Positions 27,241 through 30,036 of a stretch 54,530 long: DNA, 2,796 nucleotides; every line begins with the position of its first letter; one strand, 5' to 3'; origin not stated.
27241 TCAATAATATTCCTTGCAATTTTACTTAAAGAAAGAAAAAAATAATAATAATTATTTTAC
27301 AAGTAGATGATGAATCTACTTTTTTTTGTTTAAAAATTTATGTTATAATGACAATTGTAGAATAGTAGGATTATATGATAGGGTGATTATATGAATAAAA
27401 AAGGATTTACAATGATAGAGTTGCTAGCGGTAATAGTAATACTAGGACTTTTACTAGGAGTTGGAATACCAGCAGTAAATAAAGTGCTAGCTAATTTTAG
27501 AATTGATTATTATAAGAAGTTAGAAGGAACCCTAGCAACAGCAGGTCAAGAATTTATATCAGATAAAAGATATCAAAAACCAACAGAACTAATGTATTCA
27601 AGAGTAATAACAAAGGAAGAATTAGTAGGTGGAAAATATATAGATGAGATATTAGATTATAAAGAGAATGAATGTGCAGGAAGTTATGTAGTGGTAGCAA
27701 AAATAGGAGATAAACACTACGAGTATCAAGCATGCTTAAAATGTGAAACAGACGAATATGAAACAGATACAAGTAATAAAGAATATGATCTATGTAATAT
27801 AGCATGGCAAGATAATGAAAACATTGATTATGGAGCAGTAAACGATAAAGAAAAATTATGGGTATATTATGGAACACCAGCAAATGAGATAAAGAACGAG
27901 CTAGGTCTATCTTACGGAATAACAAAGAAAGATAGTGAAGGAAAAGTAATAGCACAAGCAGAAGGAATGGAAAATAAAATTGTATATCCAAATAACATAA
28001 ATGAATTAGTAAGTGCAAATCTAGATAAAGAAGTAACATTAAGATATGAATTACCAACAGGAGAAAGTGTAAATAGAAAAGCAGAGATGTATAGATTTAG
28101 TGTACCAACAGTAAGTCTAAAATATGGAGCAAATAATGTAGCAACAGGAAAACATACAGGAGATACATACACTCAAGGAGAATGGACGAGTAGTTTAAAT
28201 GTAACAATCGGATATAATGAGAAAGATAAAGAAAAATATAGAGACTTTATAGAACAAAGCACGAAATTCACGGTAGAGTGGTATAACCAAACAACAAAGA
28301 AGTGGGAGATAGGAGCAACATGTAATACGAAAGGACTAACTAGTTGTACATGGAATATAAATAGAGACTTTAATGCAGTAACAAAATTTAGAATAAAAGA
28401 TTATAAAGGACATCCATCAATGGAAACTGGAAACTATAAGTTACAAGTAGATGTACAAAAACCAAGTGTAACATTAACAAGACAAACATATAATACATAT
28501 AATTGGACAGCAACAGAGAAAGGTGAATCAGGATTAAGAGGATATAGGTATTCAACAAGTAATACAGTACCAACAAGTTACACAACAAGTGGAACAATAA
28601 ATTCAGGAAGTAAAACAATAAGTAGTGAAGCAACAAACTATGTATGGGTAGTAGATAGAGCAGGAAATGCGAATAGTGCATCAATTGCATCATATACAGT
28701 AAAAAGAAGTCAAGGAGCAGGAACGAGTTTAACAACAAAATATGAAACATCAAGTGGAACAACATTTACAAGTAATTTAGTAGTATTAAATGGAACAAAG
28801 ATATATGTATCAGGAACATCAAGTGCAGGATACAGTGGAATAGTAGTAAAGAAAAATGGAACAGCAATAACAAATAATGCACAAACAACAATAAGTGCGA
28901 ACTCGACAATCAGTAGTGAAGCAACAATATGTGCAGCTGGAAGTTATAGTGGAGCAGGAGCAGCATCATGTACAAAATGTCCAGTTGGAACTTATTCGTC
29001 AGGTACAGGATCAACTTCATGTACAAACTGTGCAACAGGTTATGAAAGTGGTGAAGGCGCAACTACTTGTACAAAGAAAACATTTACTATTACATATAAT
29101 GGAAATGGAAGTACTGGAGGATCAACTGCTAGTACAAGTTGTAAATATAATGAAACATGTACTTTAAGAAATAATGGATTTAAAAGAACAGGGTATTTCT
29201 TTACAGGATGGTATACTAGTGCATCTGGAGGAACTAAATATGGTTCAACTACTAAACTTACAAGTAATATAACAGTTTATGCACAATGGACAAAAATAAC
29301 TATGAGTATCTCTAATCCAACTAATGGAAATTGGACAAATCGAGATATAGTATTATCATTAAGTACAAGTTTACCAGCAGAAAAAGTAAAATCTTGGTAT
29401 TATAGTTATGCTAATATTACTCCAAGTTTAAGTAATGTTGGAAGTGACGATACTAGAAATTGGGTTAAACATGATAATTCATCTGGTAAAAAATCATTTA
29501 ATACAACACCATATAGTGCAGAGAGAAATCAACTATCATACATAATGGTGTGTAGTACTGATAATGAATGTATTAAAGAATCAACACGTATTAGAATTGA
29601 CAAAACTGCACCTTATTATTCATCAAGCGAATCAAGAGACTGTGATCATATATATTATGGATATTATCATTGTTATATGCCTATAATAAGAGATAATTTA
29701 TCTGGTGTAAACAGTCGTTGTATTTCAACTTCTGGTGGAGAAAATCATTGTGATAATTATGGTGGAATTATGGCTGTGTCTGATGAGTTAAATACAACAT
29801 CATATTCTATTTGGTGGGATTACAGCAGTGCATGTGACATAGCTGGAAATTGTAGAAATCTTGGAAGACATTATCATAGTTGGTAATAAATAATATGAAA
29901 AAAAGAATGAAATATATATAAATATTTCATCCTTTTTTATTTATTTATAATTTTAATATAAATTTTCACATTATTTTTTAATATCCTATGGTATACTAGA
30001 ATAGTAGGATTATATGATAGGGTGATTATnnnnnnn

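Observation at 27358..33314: Twin type IV pilin-like genes with an identical 1.67-kb constant region and exchangeable stalk and tip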

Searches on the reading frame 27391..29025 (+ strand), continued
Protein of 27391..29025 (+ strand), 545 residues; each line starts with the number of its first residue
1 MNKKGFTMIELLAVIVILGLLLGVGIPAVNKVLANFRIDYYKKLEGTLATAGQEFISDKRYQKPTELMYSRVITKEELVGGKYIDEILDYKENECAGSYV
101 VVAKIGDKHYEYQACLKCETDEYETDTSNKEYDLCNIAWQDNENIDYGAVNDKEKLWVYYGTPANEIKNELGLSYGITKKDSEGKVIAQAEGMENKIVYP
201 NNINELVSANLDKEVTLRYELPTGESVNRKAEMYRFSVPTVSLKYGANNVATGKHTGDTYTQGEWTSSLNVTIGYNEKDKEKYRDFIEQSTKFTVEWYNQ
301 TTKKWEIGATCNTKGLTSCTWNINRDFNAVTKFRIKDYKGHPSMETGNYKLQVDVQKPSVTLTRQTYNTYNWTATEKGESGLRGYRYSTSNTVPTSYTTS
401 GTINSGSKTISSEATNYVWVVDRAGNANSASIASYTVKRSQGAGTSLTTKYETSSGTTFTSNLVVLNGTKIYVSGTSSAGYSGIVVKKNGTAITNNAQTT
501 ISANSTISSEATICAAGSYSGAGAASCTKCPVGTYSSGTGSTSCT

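Call 79: search_protein_families(library=pfam, proteins=[L048:4552-7071:+, L048:8229-10004:+, L048:10001-10411:+, L048:10399-12177:+, L048:12194-13060:+, L048:13160-13966:+, L048:13963-15138:+, L048:15141-16241:+, L048:16328-16810:+, L048:3118-4542:+], max_evalue=0.001)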
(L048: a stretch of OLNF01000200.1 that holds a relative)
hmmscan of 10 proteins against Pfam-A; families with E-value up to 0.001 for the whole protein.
L048:4552-7071:+ (839 aa): 2 families
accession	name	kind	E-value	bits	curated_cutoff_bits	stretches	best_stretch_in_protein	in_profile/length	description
PF00521.26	DNA_topoisoIV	-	4.3e-155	517.3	31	1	35-473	1-432/432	DNA gyrase/topoisomerase IV, subunit A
PF03989.18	DNA_gyraseA_C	-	2.6e-34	116.8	27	3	608-650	2-45/48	DNA gyrase C-terminal domain, beta-propeller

L048:8229-10004:+ (591 aa): 5 families
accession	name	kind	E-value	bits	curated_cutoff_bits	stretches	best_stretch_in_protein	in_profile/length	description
PF08459.17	UvrC_RNaseH_dom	-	7.9e-46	156.3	22.3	1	377-521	8-159/159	UvrC RNAse H endonuclease domain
PF22920.2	UvrC_RNaseH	-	5.4e-21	75.1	24.3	1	249-352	2-115/116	UvrC Ribonuclease H-like domain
PF01541.30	GIY-YIG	-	3.2e-09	37.4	22.6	1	20-93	3-78/78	GIY-YIG catalytic domain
PF02151.25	UVR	-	1.6e-06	28.1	21.5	1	201-229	2-30/36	UvrB/uvrC motif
PF14520.12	HHH_5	-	6.7e-05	23.7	27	1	536-586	3-56/57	Helix-hairpin-helix domain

L048:10001-10411:+ (136 aa): 1 family
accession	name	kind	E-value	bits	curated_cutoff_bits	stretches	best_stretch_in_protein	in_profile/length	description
PF07963.17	N_methyl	-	3.3e-07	30.1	21.2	1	2-25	3-26/27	Prokaryotic N-terminal methylation motif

L048:10399-12177:+ (592 aa): 4 families
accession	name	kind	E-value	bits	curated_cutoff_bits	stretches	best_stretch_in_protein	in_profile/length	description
PF08676.16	MutL_C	-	1.1e-36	126.1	25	1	406-546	1-141/142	MutL C terminal dimerisation domain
PF01119.25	DNA_mis_repair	-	3e-33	114.4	26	1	212-329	1-118/119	DNA mismatch repair protein, C-terminal domain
PF13589.12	HATPase_c_3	-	3.2e-11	43.8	25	1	31-147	5-121/137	Histidine kinase-, DNA gyrase B-, and HSP90-like ATPase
PF02518.31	HATPase_c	-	1.6e-08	35.4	26.4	1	28-83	5-63/111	Histidine kinase-, DNA gyrase B-, and HSP90-like ATPase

L048:12194-13060:+ (288 aa): 4 families
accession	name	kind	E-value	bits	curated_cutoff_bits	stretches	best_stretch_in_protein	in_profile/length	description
PF01715.23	IPPT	-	8.4e-64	216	23.6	1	35-261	1-243/243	IPP transferase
PF01745.22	IPT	-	2.9e-14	53.5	20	1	2-103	3-104/233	Isopentenyl transferase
PF00004.35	AAA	-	2.7e-06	28.3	21.2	1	5-88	3-52/131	ATPase family associated with various cellular activities (AAA)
PF13238.12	AAA_18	-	5.7e-06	27.2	29.4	0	3-145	1-121/128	AAA domain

L048:13160-13966:+ (268 aa): 1 family
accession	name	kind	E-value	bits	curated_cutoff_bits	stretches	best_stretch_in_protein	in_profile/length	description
PF01136.24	Peptidase_U32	-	2.2e-19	70.1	22.4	1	66-209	1-158/233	Peptidase family U32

L048:13963-15138:+ (391 aa): 2 families
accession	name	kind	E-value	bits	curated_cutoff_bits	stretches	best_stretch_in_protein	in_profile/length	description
PF01136.24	Peptidase_U32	-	2.2e-74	250.1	22.4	1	76-291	2-232/233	Peptidase family U32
PF16325.11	Peptidase_U32_C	-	2.6e-23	82.4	28.2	1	305-386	2-83/83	Peptidase family U32 C-terminal domain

L048:15141-16241:+ (366 aa): 2 families
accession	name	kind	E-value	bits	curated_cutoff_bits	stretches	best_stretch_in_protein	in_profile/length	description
PF01966.28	HD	-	1.7e-10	41.6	22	1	78-214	4-112/116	HD domain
PF13286.11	HD_assoc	-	2.3e-09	38.1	22.2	1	269-364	1-88/91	Phosphohydrolase-associated domain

L048:16328-16810:+ (160 aa): 2 families
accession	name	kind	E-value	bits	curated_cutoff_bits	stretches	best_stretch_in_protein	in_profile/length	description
PF03449.20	GreA_GreB_N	-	2.3e-29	101.8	24.5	1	10-80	1-71/71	Transcription elongation factor, N-terminal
PF01272.25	GreA_GreB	-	7.1e-25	87.2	26.9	1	85-160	2-76/77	Transcription elongation factor, GreA/GreB, C-term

L048:3118-4542:+ (474 aa): 0 families

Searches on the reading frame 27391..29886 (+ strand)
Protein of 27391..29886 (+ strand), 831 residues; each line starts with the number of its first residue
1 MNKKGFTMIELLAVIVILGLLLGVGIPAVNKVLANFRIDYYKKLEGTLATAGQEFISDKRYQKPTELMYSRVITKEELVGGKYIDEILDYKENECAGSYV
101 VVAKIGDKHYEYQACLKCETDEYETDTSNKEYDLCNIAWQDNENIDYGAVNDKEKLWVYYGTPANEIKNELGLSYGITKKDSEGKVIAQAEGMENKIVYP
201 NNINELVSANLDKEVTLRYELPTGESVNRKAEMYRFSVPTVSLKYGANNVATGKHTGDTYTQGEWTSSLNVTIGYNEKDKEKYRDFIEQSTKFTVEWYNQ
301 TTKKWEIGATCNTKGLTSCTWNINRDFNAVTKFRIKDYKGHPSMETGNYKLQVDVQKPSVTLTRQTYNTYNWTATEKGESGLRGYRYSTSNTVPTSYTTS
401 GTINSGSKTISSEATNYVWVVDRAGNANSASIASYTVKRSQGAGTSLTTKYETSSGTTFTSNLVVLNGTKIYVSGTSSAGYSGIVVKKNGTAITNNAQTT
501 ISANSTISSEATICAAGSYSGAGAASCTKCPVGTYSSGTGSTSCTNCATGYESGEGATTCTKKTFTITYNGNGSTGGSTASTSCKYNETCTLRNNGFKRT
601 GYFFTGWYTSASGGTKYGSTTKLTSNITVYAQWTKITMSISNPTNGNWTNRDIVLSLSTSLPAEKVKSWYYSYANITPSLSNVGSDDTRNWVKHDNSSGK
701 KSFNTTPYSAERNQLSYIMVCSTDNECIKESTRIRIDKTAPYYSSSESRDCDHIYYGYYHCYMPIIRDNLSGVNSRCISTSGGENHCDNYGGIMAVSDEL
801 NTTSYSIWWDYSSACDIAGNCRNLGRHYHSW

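Call 5: search_protein_families(library=pfam, proteins=[window:27391-29886:+], max_evalue=0.01)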
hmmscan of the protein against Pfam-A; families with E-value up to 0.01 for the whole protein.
window:27391-29886:+ (831 aa): 3 families
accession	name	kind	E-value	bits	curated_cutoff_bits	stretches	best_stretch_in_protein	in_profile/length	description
PF09479.16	Flg_new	-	3.5e-13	49.9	27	1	565-632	1-65/65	Listeria-Bacteroides repeat domain (List_Bact_rpt)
PF07963.17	N_methyl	-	7.6e-06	25.7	21.2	1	2-24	3-25/27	Prokaryotic N-terminal methylation motif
PF07699.19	Ephrin_rec_like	-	4.7e-05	23.5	23.1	1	517-554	1-39/48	Tyrosine-protein kinase ephrin type A/B receptor-like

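Call 6: search_protein_families(library=ncbifam, proteins=[window:27391-29886:+], max_evalue=0.01)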
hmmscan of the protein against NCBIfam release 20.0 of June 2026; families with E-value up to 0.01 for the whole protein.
window:27391-29886:+ (831 aa): 8 families
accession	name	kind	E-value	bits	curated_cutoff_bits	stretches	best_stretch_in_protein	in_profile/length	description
TIGR02532.1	IV_pilin_GFxxxE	domain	3.4e-06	26.7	16.3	1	3-25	1-23/24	prepilin-type N-terminal cleavage/methylation domain-containing protein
TIGR02543.1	List_Bact_rpt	repeat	3.3e-05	24.2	20.95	1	599-637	3-44/44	TIGR02543 family repeat protein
TIGR01710.1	typeII_sec_gspG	equivalog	0.00011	22.3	88.85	1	4-29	1-26/134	type II secretion system major pseudopilin GspG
TIGR02596.1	TIGR02596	subfamily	0.00052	20.1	70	1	6-35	1-30/196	Verru_Chthon cassette protein D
NF041775.1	typeIV_PilA_Myxo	equivalog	0.00063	19.8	400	1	3-61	10-69/214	type IV pilin protein PilA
NF007862.0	PRK10574.1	equivalog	0.00083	19.5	138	1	2-33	3-34/145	prepilin peptidase-dependent pilin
NF040999.1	pilin_ComGC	equivalog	0.0019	18.4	75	1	3-31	1-29/84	competence type IV pilus major pilin ComGC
TIGR01708.2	typeII_sec_gspH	equivalog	0.0061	16.6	80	0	4-24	2-22/169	type II secretion system minor pseudopilin GspH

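Call 9: find_encoding_contigs(protein=window:27391-29886:+, flank=10000, max_places=10)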
Protein window:27391-29886:+ (831 aa): no gene with exactly this product is on record in the collection.

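Call 36: search_solved_structures(query=window:27391-29886:+, max_evalue=1)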
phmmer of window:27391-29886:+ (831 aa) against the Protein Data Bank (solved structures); distinct sequences matched with E-value up to 1: 27.
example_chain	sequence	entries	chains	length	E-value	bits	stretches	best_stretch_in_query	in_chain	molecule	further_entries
9egp_A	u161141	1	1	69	0.002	19.7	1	2-29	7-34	Geopilin domain 1 protein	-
8tx1_A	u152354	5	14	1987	0.002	19.7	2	513-561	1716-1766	Mastigoneme-like protein | Mst1 | Tyrosine-protein kinase ephrin type A/B receptor-like domain-containing protein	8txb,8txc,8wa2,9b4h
7tgg_A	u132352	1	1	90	0.0035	18.9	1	2-31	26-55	Geopilin domain 1 protein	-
5k5t_A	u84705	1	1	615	0.025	16.1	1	507-565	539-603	Extracellular calcium-sensing receptor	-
5k5s_A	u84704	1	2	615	0.025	16.1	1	507-565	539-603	Extracellular calcium-sensing receptor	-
7e6t_B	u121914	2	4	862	0.048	15.2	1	507-564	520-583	Extracellular calcium-sensing receptor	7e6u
7sil_A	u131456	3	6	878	0.049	15.1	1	507-564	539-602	Isoform 1 of Extracellular calcium-sensing receptor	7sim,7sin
8szh_A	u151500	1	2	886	0.049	15.1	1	507-564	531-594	Extracellular calcium-sensing receptor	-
7m3e_A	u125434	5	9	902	0.051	15.1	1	507-564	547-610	Extracellular calcium-sensing receptor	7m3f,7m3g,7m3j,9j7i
8wpg_B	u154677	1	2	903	0.051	15.1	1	507-564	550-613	Extracellular calcium-sensing receptor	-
9axf_R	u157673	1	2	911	0.051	15.1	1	507-564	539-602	Extracellular calcium-sensing receptor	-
9asb_Q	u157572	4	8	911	0.051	15.1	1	507-564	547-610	Isoform 1 of Extracellular calcium-sensing receptor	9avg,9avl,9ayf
8szi_A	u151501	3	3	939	0.052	15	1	507-564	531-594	Extracellular calcium-sensing receptor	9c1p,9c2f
8szf_B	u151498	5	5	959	0.054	15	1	507-564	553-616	Extracellular calcium-sensing receptor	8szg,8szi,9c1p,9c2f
8wpu_B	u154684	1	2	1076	0.06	14.8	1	507-564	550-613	Extracellular calcium-sensing receptor,calcium-sensing receptor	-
2y5p_A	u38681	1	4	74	0.13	13.7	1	578-632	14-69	INTERNALIN B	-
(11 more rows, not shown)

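Call 54: predict_structure(alignment_id=A1)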
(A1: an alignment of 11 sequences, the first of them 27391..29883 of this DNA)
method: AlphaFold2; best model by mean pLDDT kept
length: 831 residues; sequences in the alignment: 11
mean_pLDDT: 49.6   pTM: 0.35
mean pLDDT of the five models: 49.6, 46.1, 46.0, 43.0, 38.8
residues with pLDDT >= 90: 20; 70-90: 165; 50-70: 155; < 50: 491
segments of 3 or more residues with pLDDT < 50: 66-68, 124-134, 136-153, 170-201, 203-210, 220-225, 356-634, 643-651, 674-688, 713-715, 724-727, 731-775, 777-789, 791-810, 812-822, 825-831
pLDDT, mean of each block of 10 residues (from residue 1): 54 71 63 70 81 85 58 82 82 78 60 72 45 40 37 58 56 40 39 33 45 54 50 80 82 77 76 88 75 82 84 78 79 84 87 57 35 32 31 32 31 35 31 31 27 24 22 25 30 33 32 26 26 26 25 28 30 32 30 27 31 34 31 47 46 59 65 46 41 64 60 52 51 41 34 33 40 42 41 43 41 44 44 36
secondary structure, 60 per line:
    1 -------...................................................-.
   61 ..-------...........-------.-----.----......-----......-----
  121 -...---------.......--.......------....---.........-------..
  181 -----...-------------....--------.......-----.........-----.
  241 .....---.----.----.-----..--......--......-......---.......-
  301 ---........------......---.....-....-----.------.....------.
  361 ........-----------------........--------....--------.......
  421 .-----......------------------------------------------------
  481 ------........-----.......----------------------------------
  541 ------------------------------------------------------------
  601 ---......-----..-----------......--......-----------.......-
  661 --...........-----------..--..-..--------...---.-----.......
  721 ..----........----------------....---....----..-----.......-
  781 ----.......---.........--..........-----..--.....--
elements in order (helices of 4 or more, strands of 3 or more residues): H8-58 E70-74 H75-80 E99-104 E110-115 H134-140 H143-149 E156-159 H164-171 E186-188 E214-220 E226-234 E240-245 E269-274 H277-282 H284-289 E293-299 E304-311 E318-323 E327-331 E333-336 E349-353 E360-368 E386-393 E402-405 E414-421 E427-432 E487-494 E500-506 E604-609 E628-633 E636-641 E653-659 E666-673 E702-704 E714-722 E727-734 E751-754 E758-761 E773-779 E785-791 E795-803 E806-815 E825-829

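Call 59: fold_search(model_id=the predicted structure, library=pdb)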
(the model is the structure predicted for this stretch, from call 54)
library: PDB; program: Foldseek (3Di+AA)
matches with E <= 10: 1298; with E <= 0.001: 8
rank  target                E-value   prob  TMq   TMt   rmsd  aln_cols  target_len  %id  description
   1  8v29_B                7.0e-05  0.82  0.10  0.14  28.6       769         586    8  Cryo-EM structure of human type I OSM receptor complex: model for full extracellular assembly (released 2024-11-20)
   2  8q6t_I                1.0e-04  0.51  0.10  0.08  55.5       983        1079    8  Helical reconstruction of the relaxed thick filament from FIB milled left ventricular mouse myofibrils (released 2023-11-01)
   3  2nzi_A                4.4e-04  1.00  0.13  0.29  16.1       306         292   11  Crystal structure of domains A168-A170 from titin (released 2007-02-13)
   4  8oe4_D                6.0e-04  0.84  0.12  0.17  30.0       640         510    7  Cryo-EM structure of a pre-dimerized human IL-23 complete extracellular signaling complex. (released 2024-02-07)
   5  8uh2_A                8.2e-04  0.60  0.11  0.13  30.2       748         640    9  Complex of C3b with the inhibitor albicin (released 2024-05-08)
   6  8ave_B                9.1e-04  0.96  0.13  0.17  22.6       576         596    7  Human leptin in complex with the human LEP-R ectodomain fused to a C-terminal trimeric isoleucine GCN4 zipper (2:2 mod (released 2023-04-05)
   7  8avb_B                9.6e-04  0.97  0.13  0.17  21.0       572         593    8  Cryo-EM structure for mouse leptin in complex with the mouse LEP-R ectodomain (1:2 mLEP:mLEPR model). (released 2023-04-05)
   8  8wa2_A                9.6e-04  0.38  0.10  0.06  35.5       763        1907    9  cryo-EM structure of native mastigonemes isolated from Chlamydomonas reinhardtii at 3.0 angstrom resolution (released 2024-04-10)
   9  8oq3_A                1.2e-03  0.63  0.11  0.06  27.5       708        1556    8  Structure of methylamine treated human complement C3 (released 2024-02-21)
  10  9pwq_A                1.2e-03  0.47  0.12  0.07  39.6       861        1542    8  Cryo-EM structure of receptor tyrosine kinase ROS1 extracellular domain in complex with NELL2 (released 2026-02-25)
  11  8wa2_C                1.4e-03  0.33  0.10  0.07  34.2       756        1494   10  cryo-EM structure of native mastigonemes isolated from Chlamydomonas reinhardtii at 3.0 angstrom resolution (released 2024-04-10)
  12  5jpn_B                1.8e-03  0.89  0.09  0.10  17.7       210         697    8  Structure of human complement C4 rebuilt using iMDFF (released 2016-08-10)
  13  7ad7_B                2.3e-03  0.72  0.13  0.16  35.0       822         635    7  Crystal structure of human complement C5 in complex with the K8 bovine knob domain peptide. (released 2021-03-10)
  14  9u5z_E                2.6e-03  0.63  0.11  0.07  26.1       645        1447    8  C3 convertases zymogen C4b2 in activation state (released 2026-01-14)
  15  4pbx                  3.2e-03  0.66  0.13  0.17  26.1       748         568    6  Crystal structure of the six N-terminal domains of human receptor protein tyrosine phosphatase sigma (released 2014-11-12)
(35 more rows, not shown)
